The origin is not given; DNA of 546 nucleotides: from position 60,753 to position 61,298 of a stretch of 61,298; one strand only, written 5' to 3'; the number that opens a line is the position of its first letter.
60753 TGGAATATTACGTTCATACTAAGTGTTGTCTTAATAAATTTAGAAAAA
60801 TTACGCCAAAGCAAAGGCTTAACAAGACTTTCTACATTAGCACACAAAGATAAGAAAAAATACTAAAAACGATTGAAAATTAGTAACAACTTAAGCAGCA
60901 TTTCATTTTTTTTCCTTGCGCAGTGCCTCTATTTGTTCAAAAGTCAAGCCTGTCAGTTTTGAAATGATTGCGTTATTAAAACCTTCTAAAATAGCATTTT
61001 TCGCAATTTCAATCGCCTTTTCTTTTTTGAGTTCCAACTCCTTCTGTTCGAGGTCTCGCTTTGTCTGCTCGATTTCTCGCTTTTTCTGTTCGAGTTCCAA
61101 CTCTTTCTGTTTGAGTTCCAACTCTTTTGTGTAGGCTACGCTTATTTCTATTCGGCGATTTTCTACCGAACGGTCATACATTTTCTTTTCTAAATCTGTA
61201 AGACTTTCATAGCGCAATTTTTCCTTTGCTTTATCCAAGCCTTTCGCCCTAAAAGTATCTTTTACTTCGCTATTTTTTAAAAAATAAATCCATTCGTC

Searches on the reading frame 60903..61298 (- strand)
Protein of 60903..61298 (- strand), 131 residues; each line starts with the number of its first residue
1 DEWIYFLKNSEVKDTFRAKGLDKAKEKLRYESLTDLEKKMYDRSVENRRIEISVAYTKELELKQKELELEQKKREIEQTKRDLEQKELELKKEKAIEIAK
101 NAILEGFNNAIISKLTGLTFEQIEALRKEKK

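Call 42: search_protein_families(library=pfam, proteins=[window:60903-61298:-], max_evalue=0.01)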
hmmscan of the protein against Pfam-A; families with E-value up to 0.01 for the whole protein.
window:60903-61298:- (131 aa): 0 families

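Call 46: search_protein_families(library=ncbifam, proteins=[window:60903-61298:-], max_evalue=0.01)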
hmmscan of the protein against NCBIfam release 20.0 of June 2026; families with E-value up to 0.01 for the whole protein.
window:60903-61298:- (131 aa): 0 families

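Call 73: search_protein_families(library=ncbifam, proteins=[window:60903-61298:-], max_evalue=10)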
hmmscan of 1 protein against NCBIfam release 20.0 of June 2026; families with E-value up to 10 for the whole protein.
window:60903-61298:- (131 aa): 4 families
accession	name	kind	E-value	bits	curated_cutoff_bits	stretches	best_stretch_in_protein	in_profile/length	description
NF047368.1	collar_FlbB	equivalog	0.014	15.1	110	1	15-103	36-124/193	periplasmic-type flagellar collar protein FlbB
TIGR01784.1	T_den_put_tspse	subfamily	0.029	14.2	52.1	1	45-125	185-272/273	Rpn family recombination-promoting nuclease/putative transposase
NF038293.1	permease_SagH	equivalog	0.074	11.8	450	1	55-119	72-133/370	SagH family ABC transporter permease subunit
NF033919.1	PA2779_fam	subfamily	0.1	12.8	40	1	6-44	47-85/123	PA2779 family protein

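Call 74: search_dna_similar(query=window:60903-61298:-, collection=plasmids, mode=protein, max_evalue=0.001, max_rows=12)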
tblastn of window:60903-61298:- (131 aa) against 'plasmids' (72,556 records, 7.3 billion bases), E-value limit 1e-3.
Records with a match: 1; places in all: 1; records where one place covers at least 80% of the query: 0.
Best place of each record, by identity: <60% 1.
By first word of the organism name: Flammeovirga 1.
By predicted mobility (MOB-suite, as given by PLSDB): non-mobilizable 1.
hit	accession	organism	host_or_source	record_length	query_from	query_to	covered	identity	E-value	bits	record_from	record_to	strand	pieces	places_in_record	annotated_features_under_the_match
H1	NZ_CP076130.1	Flammeovirga kamogawensis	single bacterial isolate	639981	1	47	36%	48.9%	1e-6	53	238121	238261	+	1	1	Rpn family recombination-promoting nuclease/putative transposase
